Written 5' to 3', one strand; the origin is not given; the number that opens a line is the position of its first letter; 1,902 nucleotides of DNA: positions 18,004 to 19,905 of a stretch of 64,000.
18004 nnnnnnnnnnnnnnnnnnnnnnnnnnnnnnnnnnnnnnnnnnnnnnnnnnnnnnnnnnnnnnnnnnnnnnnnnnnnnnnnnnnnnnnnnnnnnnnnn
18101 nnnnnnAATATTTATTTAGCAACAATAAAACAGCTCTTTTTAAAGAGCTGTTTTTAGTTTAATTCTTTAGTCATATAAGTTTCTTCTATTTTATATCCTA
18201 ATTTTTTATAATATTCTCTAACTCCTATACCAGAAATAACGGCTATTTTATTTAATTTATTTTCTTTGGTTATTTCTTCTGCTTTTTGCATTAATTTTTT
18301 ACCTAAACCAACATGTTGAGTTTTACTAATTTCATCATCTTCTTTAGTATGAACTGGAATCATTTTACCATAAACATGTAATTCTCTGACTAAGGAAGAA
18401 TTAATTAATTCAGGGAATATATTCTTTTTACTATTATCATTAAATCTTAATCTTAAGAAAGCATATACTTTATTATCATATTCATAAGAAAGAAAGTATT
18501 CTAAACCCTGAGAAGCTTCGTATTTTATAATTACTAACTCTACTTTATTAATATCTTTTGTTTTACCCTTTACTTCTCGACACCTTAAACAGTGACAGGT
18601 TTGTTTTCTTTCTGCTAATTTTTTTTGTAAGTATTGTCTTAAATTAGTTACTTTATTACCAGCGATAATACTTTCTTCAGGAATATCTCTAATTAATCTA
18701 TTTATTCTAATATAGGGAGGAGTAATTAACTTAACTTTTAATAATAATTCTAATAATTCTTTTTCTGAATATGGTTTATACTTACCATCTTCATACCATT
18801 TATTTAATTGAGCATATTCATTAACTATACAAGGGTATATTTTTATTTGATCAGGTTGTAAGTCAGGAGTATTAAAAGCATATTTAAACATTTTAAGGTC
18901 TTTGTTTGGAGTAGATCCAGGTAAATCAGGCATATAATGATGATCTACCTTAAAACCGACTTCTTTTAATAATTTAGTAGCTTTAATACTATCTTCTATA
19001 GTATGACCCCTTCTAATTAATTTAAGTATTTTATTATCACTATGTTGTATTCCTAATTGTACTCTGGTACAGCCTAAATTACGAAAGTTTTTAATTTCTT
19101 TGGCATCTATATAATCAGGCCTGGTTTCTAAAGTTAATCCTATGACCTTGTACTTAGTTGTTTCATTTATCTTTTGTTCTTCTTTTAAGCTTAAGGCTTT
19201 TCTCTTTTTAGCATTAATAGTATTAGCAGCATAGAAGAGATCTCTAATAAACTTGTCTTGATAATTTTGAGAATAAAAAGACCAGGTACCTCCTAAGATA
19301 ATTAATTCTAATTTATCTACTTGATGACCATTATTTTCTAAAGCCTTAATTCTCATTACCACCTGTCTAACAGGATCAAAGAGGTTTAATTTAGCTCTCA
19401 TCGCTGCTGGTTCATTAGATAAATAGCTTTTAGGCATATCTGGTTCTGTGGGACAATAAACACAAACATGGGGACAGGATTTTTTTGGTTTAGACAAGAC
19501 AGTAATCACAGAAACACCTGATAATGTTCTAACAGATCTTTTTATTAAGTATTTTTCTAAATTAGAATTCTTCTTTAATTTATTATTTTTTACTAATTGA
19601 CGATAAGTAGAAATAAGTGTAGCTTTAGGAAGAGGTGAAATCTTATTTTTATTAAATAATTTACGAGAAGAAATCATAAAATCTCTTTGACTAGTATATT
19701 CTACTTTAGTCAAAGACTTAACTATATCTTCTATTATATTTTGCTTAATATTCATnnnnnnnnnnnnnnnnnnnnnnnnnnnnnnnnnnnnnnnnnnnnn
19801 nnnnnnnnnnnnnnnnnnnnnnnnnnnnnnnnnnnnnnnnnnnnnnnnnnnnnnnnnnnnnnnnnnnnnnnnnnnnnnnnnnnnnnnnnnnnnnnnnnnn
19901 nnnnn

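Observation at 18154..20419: Divergent, start-overlapping Elp3 + Trm9 gene pair: a eukaryote/archaea-style (m)cm5U34 tRNA wobble pathway in a bacterial genome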

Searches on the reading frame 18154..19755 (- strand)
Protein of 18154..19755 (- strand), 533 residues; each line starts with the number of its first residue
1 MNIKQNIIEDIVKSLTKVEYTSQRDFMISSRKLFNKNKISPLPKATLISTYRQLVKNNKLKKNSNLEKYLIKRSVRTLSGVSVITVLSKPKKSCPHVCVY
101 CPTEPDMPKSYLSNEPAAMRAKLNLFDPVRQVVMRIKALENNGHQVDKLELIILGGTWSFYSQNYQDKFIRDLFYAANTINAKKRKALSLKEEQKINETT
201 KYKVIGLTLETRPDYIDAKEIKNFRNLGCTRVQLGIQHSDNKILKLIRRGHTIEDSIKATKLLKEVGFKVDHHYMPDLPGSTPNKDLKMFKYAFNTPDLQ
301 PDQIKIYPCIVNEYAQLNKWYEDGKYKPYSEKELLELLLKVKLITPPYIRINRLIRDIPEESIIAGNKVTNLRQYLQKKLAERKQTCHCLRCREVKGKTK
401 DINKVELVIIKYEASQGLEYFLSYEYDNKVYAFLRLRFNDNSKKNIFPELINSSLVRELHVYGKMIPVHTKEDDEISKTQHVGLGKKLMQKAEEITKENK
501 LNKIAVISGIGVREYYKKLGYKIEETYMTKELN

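Call 3: search_protein_families(library=pfam, proteins=[window:18154-19755:-], max_evalue=0.01)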
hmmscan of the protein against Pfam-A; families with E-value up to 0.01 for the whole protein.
window:18154-19755:- (533 aa): 5 families
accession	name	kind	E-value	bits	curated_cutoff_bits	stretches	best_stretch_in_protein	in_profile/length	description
PF16199.10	Radical_SAM_C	-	1.1e-21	77.1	31.9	1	301-381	1-84/85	Radical_SAM C-terminal domain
PF04055.27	Radical_SAM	-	5.8e-17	62.8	29.5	1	93-282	6-155/166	Radical SAM superfamily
PF00583.31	Acetyltransf_1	-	7.9e-05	23.3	20.7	1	419-521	34-116/116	Acetyltransferase (GNAT) family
PF13673.13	Acetyltransf_10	-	0.00051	20.5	23.6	1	478-522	62-108/128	Acetyltransferase (GNAT) domain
PF13508.13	Acetyltransf_7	-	0.0047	17.7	27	0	479-522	40-83/84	Acetyltransferase (GNAT) domain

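Call 4: search_protein_families(library=ncbifam, proteins=[window:18154-19755:-], max_evalue=0.01)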
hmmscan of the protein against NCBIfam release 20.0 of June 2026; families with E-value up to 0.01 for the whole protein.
window:18154-19755:- (533 aa): 26 families (the best 25 are shown)
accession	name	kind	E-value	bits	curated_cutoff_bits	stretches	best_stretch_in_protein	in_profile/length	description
TIGR01211.1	ELP3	subfamily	3.3e-159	530.7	350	1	21-532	12-522/522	tRNA uridine(34) 5-carboxymethylaminomethyl modification radical SAM/GNAT enzyme Elp3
TIGR01212.1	TIGR01212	equivalog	3.1e-23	82.3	180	1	201-377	106-283/302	tRNA modification radical SAM protein MnmL/YtqA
TIGR00539.1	hemN_rel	equivalog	2e-10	40.3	205.4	1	203-319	85-199/361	radical SAM family heme chaperone HemW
TIGR03994.1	rSAM_HemZ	equivalog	5e-10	39.1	321.4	1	203-333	171-298/401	coproporphyrinogen dehydrogenase HemZ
NF004567.0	PRK05904.1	equivalog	5.1e-10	39.1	355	1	203-293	88-179/353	coproporphyrinogen III oxidase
TIGR04013.1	B12_SAM_MJ_1487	hypoth_equivalog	1.3e-09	37.5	251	1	210-286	246-323/382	TIGR04013 family B12-binding domain/radical SAM domain-containing protein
NF005133.0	PRK06582.1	equivalog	1e-08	34.6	597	1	160-326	53-216/390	coproporphyrinogen III oxidase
TIGR02026.1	BchE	equivalog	5e-08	32.2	481.35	1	179-391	251-453/497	magnesium-protoporphyrin IX monomethyl ester anaerobic oxidative cyclase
TIGR01210.1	TIGR01210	equivalog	1.2e-07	31.3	212.15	1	202-339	101-240/313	archaeosine biosynthesis radical SAM protein RaSEA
TIGR03471.1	HpnJ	equivalog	1.7e-07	30.5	577.6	1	170-324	246-396/472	hopanoid biosynthesis associated radical SAM protein HpnJ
NF006067.1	PRK08208.1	equivalog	3.7e-07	29.4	380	1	201-320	121-238/427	STM4012 family radical SAM protein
TIGR04014.1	B12_SAM_MJ_0865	equivalog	4e-07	29.2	360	1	128-287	190-326/434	methyl-coenzyme M reductase glutamine C-methyltransferase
NF006060.0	PRK08207.1-3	equivalog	5.9e-07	28.6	653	1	207-338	243-374/477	coproporphyrinogen III oxidase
TIGR00538.1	hemN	equivalog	1.6e-06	27.2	324.95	1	203-308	136-239/454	oxygen-independent coproporphyrinogen III oxidase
NF040546.1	rSAM_CUAEP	equivalog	1.2e-05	24.2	500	1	220-290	265-335/468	CUAEP/CCAEP-tail radical SAM (seleno)protein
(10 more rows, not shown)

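Call 7: search_solved_structures(query=window:18154-19755:-, max_evalue=0.001, show_alignments=1)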
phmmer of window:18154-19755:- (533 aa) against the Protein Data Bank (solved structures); distinct sequences matched with E-value up to 0.001: 10.
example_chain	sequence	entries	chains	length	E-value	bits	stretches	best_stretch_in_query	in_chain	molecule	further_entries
6iaz_A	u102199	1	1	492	1.9e-117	396.2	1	66-532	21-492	Histone acetyltransferase, ELP3 family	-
6iad_A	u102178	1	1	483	2.6e-117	395.7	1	69-532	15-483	Histone acetyltransferase, ELP3 family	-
6ia8_A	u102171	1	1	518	4.1e-117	395.1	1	66-532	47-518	Histone acetyltransferase, ELP3 family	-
5l7j_A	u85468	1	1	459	2e-106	359.8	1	72-532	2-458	ELP3 family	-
5l7l_A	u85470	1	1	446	1.8e-98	333.5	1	72-532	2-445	ELP3 family, ELP3 family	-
6ia6_A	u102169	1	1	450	5.6e-98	332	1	71-532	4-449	ELP3 family, ELP3 family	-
6qk7_C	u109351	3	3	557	8.2e-90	305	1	70-531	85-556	Elongator complex protein 3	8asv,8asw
8ptx_C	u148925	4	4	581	1.4e-89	304.3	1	70-532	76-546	Elongator complex protein 3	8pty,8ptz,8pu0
8avg_C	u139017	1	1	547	2.2e-88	300.3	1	71-532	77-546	Elongator complex protein 3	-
9p2u_A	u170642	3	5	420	0.00021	23.3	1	205-269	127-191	Radical S-adenosylmethionine methyltransferase NocN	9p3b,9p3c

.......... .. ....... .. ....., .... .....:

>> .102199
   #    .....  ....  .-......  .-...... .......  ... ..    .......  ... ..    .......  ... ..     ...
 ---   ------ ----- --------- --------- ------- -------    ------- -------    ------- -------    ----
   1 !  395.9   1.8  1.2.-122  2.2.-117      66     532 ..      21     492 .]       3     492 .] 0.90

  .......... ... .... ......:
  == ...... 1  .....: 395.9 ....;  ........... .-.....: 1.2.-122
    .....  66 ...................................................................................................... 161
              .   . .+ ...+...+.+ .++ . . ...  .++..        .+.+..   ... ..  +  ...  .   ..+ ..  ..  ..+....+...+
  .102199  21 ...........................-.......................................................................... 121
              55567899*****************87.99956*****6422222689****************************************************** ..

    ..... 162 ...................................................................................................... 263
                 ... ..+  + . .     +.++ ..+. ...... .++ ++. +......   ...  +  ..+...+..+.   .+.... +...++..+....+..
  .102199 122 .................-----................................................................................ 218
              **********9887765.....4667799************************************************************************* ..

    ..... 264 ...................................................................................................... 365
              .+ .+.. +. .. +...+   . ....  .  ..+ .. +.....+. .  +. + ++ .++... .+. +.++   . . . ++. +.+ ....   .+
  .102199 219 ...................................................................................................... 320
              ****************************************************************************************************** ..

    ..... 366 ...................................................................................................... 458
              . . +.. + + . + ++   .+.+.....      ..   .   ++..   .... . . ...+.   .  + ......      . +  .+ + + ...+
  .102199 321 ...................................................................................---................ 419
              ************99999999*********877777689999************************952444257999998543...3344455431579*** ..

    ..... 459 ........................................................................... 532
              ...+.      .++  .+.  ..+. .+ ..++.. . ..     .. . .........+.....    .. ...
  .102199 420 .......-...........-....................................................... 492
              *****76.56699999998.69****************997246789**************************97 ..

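Call 61: list_cluster_members(proteins=[P0001, window:18154-19755:-, P0045])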
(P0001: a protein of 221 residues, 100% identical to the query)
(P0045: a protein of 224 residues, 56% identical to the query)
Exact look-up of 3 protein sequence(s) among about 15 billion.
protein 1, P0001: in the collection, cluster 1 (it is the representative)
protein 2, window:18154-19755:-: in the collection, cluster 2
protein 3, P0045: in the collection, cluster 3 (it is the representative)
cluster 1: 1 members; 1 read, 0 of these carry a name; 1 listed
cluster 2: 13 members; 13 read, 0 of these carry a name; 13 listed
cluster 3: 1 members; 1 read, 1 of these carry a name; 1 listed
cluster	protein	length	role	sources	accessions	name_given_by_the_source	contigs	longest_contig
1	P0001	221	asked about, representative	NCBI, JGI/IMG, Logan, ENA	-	-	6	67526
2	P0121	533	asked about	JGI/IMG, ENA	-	-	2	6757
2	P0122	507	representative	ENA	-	-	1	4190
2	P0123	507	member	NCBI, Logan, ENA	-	-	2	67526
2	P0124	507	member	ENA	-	-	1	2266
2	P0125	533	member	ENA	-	-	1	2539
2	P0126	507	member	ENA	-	-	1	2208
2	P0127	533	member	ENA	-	-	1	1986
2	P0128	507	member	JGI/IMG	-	-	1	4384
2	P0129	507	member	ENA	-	-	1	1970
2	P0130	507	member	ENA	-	-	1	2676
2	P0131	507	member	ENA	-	-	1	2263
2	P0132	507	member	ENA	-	-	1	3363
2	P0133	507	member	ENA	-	-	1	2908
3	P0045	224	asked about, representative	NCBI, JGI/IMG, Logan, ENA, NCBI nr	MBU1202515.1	class I SAM-dependent methyltransferase [Patescibacteria group bacterium]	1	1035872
